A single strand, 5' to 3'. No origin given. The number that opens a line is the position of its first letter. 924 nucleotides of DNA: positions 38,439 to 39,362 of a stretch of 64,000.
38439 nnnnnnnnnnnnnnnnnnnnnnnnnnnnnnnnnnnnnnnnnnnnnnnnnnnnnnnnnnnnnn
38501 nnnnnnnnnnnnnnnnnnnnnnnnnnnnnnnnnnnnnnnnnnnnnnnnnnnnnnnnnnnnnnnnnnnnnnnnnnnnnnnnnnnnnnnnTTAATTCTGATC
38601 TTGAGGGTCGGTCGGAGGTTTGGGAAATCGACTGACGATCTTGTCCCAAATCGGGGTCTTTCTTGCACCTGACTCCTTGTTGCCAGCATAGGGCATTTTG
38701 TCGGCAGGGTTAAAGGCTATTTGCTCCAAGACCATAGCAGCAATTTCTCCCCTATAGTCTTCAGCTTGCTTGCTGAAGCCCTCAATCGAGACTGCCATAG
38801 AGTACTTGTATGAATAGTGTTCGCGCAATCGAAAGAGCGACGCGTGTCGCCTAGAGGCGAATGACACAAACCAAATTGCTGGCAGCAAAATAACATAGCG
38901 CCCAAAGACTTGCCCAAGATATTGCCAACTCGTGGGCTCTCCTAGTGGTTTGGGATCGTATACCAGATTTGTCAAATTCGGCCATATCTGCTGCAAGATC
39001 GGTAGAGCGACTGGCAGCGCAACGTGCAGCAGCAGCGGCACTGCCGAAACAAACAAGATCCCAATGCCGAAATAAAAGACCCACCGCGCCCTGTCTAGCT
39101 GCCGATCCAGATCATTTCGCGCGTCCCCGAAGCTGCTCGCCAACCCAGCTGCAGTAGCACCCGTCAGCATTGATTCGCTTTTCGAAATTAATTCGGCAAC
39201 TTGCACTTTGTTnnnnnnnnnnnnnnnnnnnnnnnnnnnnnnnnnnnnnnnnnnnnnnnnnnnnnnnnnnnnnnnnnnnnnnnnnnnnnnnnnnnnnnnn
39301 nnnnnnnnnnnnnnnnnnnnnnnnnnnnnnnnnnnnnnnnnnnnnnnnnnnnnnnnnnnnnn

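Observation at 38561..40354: Single-gene low-GC island encoding a coiled-coil + C-terminal 2-TM protein, inserted between queG and an aminotransferase operon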

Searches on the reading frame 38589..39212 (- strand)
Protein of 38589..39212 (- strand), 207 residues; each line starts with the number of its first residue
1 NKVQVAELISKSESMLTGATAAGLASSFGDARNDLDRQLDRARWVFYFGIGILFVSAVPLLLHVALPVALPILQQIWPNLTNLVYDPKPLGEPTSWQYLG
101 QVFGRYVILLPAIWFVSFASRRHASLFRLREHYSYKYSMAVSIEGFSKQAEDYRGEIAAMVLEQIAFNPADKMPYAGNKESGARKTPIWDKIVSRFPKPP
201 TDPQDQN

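Call 26: search_solved_structures(query=window:38589-39212:-, max_evalue=10)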
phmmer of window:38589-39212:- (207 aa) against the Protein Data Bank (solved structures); distinct sequences matched with E-value up to 10: 8.
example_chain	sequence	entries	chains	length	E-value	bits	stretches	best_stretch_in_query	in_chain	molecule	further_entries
7xma_B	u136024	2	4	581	0.8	12.6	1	53-118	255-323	Cytochrome c oxidase subunit 2,Cytochrome c oxidase subunit 1 | CYTOCHROME C OXIDASE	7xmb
7o37_a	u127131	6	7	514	0.81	12.6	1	53-119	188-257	Cytochrome c oxidase subunit 1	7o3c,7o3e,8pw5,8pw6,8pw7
5z62_A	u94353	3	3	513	0.82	12.6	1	53-118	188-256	Cytochrome c oxidase subunit 1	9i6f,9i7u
8d4t_N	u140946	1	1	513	0.83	12.5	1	53-118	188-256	Cytochrome c oxidase subunit 1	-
1occ_A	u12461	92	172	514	0.83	12.5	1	53-118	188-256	CYTOCHROME C OXIDASE | Cytochrome c oxidase polypeptide I | Cytochrome c oxidase subunit 1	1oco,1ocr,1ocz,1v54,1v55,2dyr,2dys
5j4z_BN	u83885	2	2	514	0.91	12.4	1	53-118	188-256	Cytochrome c oxidase subunit 1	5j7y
8c8q_A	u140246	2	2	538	1.5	11.7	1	58-119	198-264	Cytochrome c oxidase subunit 1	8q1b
8ugh_4A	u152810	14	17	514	2.9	10.8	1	53-118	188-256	Cytochrome c oxidase subunit 1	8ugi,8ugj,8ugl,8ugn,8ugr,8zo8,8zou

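Call 39: search_protein_families(library=pfam, alignment_id=A3, max_evalue=10)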
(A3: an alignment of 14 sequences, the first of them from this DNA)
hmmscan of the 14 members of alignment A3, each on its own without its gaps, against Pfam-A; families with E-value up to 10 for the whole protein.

A. member 1, seq(207 aa): 0 families

B. families by the number of members that match (of 14 scanned): 9 families
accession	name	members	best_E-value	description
PF00957.27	Synaptobrevin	4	0.019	Synaptobrevin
PF24452.1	DUF7568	4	0.028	Family of unknown function (DUF7568)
PF07264.17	EI24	1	0.0032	Sulfate transporter CysZ/Etoposide-induced protein 2.4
PF11833.13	CPP1-like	1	0.017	Protein CHAPERONE-LIKE PROTEIN OF POR1-like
PF04654.17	DUF599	1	0.02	Protein of unknown function, DUF599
PF05425.18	CopD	1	0.02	Copper resistance protein D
PF20712.2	CyanoTRADDas_TM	1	0.041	Cyanobacterial TRADD-N associated 2-Transmembrane domain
PF00999.27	Na_H_Exchanger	1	0.072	Sodium/hydrogen exchanger, transmembrane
PF01277.22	Oleosin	1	1.3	Oleosin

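Call 48: find_homologous_proteins(query=A3, max_evalue=0.001)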
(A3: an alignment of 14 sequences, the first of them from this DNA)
Query A3 (14 sequences) (207 aa, profile of the alignment): 153 proteins with E <= 0.001 among 8000 candidates; the best 120 are listed.
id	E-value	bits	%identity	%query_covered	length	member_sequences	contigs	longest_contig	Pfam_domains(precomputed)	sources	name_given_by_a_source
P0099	2.6e-88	313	54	95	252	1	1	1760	-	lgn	-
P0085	1.3e-84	301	57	84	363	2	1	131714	-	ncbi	-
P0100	2.9e-83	297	57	88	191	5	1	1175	-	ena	-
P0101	2.4e-81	290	53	88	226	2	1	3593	-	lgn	-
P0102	1.2e-80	288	58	77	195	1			-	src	-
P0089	2.0e-80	287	57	82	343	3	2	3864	-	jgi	jgi:hypothetical protein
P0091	2.7e-79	284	51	91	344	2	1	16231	-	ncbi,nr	ncbi:MAG: hypothetical protein GY792_33510 [Gammaproteobacteria bacterium]|nr:hypothetical protein [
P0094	7.5e-67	243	49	83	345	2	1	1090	PF15619.12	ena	-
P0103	2.1e-61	225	54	66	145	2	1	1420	-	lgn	-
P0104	1.1e-45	174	65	40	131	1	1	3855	-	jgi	jgi:hypothetical protein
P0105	8.7e-45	171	58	47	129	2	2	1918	-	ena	-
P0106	9.8e-45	171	57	51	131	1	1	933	-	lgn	-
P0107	1.4e-33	134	30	72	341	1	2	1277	-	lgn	-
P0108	6.2e-33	132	29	81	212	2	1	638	-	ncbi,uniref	ncbi:hypothetical protein, partial [Thiolapillus sp.]|uniref:hypothetical protein n=1 Tax=Thiolapill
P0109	1.4e-29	121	30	72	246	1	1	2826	-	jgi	-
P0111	2.3e-28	117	33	73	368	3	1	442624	-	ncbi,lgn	ncbi:hypothetical protein ACNPPY_05710 [Achromobacter sp. AGC78]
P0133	6.9e-26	109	30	69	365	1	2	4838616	-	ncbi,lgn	ncbi:hypothetical protein ACFJGW_17475 [Burkholderiaceae bacterium UC74_6]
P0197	3.0e-22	97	28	75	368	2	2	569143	-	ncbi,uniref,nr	ncbi:hypothetical protein KVP10_17960 [Candidimonas humi]|uniref:Uncharacterized protein n=1 Tax=Can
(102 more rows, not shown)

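Call 49: find_encoding_contigs(protein=P0111, flank=7000, max_places=1)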
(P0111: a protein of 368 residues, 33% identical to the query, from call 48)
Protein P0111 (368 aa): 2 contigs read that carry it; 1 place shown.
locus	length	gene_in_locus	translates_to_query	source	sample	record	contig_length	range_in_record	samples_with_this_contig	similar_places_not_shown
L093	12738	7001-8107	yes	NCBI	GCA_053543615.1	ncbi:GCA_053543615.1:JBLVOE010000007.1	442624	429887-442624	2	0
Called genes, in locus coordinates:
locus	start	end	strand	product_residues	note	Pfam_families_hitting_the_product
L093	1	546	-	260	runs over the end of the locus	PF01557:FAA_hydrolase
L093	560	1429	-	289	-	PF10370:Rv2993c-like_N (faint), PF01557:FAA_hydrolase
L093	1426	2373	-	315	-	PF04909:Amidohydro_2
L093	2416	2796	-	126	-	PF01042:Ribonuc_L-PSP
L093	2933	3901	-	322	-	PF03401:TctC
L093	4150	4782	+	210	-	PF01613:Flavin_Reduct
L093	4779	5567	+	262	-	PF09339:HTH_IclR, PF01614:IclR_C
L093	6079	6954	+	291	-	-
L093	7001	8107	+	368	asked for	-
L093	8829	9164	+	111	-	PF01844:HNH, PF14279:HNH_5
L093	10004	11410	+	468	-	PF13175:AAA_15, PF13476:AAA_23 (faint), PF13304:AAA_21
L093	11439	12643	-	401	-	PF01527:HTH_Tnp_1, PF13384:HTH_23 (faint), PF13518:HTH_28 (faint), PF13276:HTH_21, PF00665:rve, PF13683:rve_3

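Call 50: find_encoding_contigs(protein=P0133, flank=7000, max_places=1)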
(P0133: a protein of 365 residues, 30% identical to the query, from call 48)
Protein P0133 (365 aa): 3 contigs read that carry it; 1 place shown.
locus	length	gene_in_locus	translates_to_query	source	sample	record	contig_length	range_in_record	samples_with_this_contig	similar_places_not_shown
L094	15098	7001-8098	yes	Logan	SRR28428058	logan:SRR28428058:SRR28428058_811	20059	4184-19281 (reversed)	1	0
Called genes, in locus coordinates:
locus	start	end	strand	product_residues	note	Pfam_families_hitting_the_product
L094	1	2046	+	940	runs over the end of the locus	?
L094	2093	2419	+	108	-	PF09339:HTH_IclR (faint), PF12840:HTH_20, PF01022:HTH_5 (weak), PF12802:MarR_2, PF13412:HTH_24 (weak)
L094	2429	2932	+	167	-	PF01451:LMWPc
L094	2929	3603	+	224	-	PF00230:MIP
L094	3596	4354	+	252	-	PF03358:FMN_red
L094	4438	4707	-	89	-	-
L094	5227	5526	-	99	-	PF13560:HTH_31, PF01381:HTH_3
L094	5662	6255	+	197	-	PF00872:Transposase_mut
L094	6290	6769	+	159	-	PF04542:Sigma70_r2, PF08281:Sigma70_r4_2, PF04545:Sigma70_r4 (weak), PF13384:HTH_23 (weak)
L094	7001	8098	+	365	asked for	-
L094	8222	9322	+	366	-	-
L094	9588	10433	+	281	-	-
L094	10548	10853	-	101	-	-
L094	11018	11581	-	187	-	-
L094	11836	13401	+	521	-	-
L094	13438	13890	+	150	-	PF24072:T7_gp14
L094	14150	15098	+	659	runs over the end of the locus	PF13175:AAA_15, PF13304:AAA_21, PF20469:OLD-like_TOPRIM (weak)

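Call 51: find_encoding_contigs(protein=P0197, flank=7000, max_places=1)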
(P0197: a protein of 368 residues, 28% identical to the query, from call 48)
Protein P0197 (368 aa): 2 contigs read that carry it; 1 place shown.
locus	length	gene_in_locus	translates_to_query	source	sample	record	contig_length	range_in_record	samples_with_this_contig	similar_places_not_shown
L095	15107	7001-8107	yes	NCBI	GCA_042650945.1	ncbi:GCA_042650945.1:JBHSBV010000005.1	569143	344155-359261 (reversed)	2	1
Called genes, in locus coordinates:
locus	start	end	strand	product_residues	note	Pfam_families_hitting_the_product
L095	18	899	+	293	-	PF13714:PEP_mutase, PF00463:ICL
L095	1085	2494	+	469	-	PF00330:Aconitase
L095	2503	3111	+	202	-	PF00694:Aconitase_C, PF27512:LeuD (weak)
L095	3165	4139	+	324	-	PF03401:TctC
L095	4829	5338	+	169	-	-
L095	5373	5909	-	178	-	PF04002:RadC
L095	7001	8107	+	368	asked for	-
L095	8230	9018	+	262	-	PF13103:TonB_2, PF03544:TonB_C (faint)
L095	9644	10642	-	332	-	PF03401:TctC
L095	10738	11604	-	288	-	PF03401:TctC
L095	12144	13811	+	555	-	PF02776:TPP_enzyme_N, PF00205:TPP_enzyme_M, PF02775:TPP_enzyme_C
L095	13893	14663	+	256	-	PF13085:Fer2_3, PF12838:Fer4_7 (weak), PF13183:Fer4_8, PF13534:Fer4_17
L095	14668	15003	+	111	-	-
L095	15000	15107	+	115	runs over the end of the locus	PF01127:Sdh_cyt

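Call 55: search_protein_families(library=pfam, proteins=[L094:8222-9322:+, L093:6079-6954:+, L094:11836-13401:+, L093:10004-11410:+], max_evalue=0.001)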
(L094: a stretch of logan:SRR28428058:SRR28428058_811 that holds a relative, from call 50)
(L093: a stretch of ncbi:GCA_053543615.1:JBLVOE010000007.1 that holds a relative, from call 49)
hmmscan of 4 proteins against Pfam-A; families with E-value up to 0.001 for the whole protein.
L094:8222-9322:+ (366 aa): 0 families

L093:6079-6954:+ (291 aa): 0 families

L094:11836-13401:+ (521 aa): 0 families

L093:10004-11410:+ (468 aa): 4 families
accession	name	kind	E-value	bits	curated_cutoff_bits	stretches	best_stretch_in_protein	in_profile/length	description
PF13175.12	AAA_15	-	1.1e-45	157.3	32.1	1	1-439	1-373/374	AAA ATPase domain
PF13304.12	AAA_21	-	5.7e-15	56.6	27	1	243-440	122-303/304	AAA domain, putative AbiEii toxin, Type IV TA system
PF13476.12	AAA_23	-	2.9e-05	25.2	27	1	7-53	3-49/201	AAA domain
PF13514.12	AAA_27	-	0.00057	20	22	0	1-49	1-52/206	AAA domain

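Call 56: search_protein_families(library=padloc, proteins=[L094:8222-9322:+, L093:6079-6954:+, L094:11836-13401:+, L093:10004-11410:+], max_evalue=0.00001)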
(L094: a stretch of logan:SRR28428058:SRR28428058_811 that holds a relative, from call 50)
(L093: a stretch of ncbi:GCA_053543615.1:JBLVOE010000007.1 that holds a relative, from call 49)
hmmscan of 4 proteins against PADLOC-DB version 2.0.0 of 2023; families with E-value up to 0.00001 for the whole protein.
L094:8222-9322:+ (366 aa): 0 families

L093:6079-6954:+ (291 aa): 0 families

L094:11836-13401:+ (521 aa): 0 families

L093:10004-11410:+ (468 aa): 83 families (the best 25 are shown)
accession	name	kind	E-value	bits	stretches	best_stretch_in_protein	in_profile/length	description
PDLC00095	GajA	-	7.3e-181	601.4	1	1-460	1-467/752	AAA ATPase domain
PDLC00093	GajA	-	2.2e-156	520.6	1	1-463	1-462/736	AAA ATPase domain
PDLC00068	GajA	-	5.6e-100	333.8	1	233-466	2-242/545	AAA ATPase domain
PDLC00063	GajA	-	6e-74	247.8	2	229-458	186-419/679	AAA ATPase domain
PDLC00065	GajA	-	5.3e-62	208.5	1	1-457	1-404/670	AAA ATPase domain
PDLC00079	GajA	-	5.1e-60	202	1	1-457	1-418/702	AAA ATPase domain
PDLC02979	AriA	-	1e-55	188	1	1-440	1-373/373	-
PDLC00088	GajA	-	2e-34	118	1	356-457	1-105/372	AAA ATPase domain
PDLC00082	GajA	-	1.9e-29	100.6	2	333-463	326-441/694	AAA ATPase domain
PDLC00069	GajA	-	2.9e-25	86.8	2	346-440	291-381/687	AAA ATPase domain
PDLC00096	GajA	-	3.7e-25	86.7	1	355-439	262-336/630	AAA ATPase domain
PDLC00071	GajA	-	2.8e-24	83.9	2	356-439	248-321/588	AAA ATPase domain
PDLC00076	GajA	-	3.6e-22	76.5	2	352-463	313-413/700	AAA ATPase domain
PDLC00091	GajA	-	2.2e-21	74.4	1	355-440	267-342/627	AAA ATPase domain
PDLC00083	GajA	-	6.5e-21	72.4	1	356-439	265-338/639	AAA ATPase domain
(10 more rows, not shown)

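Call 63: search_solved_structures(query=A3, max_evalue=10)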
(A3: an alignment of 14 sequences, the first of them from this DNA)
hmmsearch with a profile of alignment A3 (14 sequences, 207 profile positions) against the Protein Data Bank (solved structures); distinct sequences matched with E-value up to 10: 7.
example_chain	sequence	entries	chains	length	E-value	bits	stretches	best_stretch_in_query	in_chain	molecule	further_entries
7n85_Q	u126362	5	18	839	0.55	13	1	9-89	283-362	Nucleoporin NIC96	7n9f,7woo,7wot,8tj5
2rfo_A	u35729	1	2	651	0.85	12.4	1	9-89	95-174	Nucleoporin NIC96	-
2qx5_A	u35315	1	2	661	0.87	12.3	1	9-89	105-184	Nucleoporin NIC96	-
6x07_A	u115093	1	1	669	0.89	12.3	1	9-89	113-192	Nucleoporin NIC96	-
4q4j_A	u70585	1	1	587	2.5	10.9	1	33-124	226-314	ABC transporter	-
6qv0_A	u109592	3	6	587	2.5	10.8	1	33-124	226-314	ABC transporter, ATP-binding protein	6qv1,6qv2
3qf4_A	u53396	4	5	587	2.5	10.8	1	33-124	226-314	ABC transporter, ATP-binding protein | ABC transporter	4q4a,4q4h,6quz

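Call 77: search_protein_representatives(alignment_id=A3)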
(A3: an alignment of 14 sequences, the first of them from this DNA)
Query: 14 sequences, 207 profile positions. Proteins with E-value up to 0.001 (for the whole library): 3004; up to 1e-10: 1425; up to 1e-30: 226. The best 150 are listed.
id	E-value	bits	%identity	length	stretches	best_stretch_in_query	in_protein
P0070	4.3e-90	317.1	-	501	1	1-204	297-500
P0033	1.3e-89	315.6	-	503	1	1-205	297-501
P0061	3.9e-88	310.7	-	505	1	2-205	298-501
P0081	1.1e-86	306.0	-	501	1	2-204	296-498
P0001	7.6e-86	303.3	-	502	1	2-205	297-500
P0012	1.2e-85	302.6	-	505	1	1-202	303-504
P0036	6.2e-85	300.3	-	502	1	5-204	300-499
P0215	2.1e-84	298.6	-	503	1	1-202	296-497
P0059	3.2e-84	298.0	-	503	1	2-203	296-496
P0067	2.1e-83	295.3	-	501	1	1-206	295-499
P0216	2.4e-81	288.6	-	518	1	1-205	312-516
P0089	6.5e-81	287.2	-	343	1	2-200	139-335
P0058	3.2e-79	281.6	-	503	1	1-203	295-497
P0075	1.3e-78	279.6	-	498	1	2-204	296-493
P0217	2.2e-77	275.6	-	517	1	1-203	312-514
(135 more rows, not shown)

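Call 91: find_related_loci(query=A3, collection=viral_contigs, flank=8000)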
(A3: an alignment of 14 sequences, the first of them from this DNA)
Query A3 (207 aa) in viral_contigs; peptide patterns used: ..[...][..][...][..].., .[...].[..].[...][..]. (x = any residue, [..] = any of these).
140 stretches matched a pattern; 22 encode a relative of the query (tblastn E <= 1e-3); 22 distinct loci.
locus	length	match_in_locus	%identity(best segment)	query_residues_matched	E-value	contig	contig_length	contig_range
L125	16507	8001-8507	48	5-174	3e-48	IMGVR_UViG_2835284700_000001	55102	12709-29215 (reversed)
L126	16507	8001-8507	48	5-174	3e-48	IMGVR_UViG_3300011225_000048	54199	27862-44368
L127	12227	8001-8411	29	13-168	9e-14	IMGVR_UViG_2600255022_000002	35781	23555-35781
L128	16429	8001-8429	28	13-174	2e-12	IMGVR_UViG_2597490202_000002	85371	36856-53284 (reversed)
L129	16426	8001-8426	27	4-165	2e-12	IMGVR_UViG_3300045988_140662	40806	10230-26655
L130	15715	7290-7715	27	4-165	2e-12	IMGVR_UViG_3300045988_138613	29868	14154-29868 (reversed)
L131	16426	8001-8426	27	4-165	2e-12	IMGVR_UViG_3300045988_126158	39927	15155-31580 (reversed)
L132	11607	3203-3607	29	13-168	3e-12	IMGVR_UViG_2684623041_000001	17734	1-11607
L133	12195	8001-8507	28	13-198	2e-12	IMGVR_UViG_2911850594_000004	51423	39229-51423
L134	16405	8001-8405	29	13-168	7e-12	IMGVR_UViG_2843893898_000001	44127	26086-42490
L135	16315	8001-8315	34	100-207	3e-11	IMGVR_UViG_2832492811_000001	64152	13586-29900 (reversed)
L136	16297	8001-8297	34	100-201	6e-11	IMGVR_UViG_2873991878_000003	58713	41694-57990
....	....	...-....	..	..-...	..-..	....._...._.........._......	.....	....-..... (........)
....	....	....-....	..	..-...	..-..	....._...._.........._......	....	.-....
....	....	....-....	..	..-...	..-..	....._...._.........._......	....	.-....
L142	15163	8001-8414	25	7-171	4e-9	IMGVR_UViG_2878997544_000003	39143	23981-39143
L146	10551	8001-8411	23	9-172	6e-7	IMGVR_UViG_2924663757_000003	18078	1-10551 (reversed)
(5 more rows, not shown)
